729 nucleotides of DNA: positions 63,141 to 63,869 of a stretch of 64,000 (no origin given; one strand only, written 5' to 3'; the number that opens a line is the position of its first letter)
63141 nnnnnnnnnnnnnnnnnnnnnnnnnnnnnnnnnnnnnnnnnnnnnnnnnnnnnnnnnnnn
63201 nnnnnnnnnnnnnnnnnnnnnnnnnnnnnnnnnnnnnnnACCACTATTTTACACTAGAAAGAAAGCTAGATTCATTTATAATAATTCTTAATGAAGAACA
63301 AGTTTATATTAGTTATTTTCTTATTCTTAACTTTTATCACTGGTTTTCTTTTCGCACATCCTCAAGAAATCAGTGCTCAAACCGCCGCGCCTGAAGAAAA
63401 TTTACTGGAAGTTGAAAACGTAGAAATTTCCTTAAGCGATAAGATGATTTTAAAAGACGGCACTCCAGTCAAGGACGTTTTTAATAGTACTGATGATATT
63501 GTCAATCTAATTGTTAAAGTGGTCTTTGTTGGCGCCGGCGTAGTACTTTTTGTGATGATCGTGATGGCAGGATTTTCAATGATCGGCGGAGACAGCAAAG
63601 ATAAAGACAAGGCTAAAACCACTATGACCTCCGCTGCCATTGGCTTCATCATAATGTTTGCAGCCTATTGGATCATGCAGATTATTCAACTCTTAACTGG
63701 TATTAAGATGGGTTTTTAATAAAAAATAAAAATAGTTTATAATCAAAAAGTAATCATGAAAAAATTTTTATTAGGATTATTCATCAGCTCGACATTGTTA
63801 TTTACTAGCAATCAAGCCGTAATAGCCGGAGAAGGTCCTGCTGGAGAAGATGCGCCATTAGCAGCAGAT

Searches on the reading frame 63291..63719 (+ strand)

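Call 18: search_protein_families(library=pfam, proteins=[window:63291-63719:+], max_evalue=0.001)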
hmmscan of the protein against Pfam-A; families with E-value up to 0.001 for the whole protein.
window:63291-63719:+ (142 aa): 1 family
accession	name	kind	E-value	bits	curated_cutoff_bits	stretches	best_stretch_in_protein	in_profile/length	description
PF18895.5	T4SS_pilin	-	9.2e-08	32.5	26.6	1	68-131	10-70/71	Type IV secretion system pilin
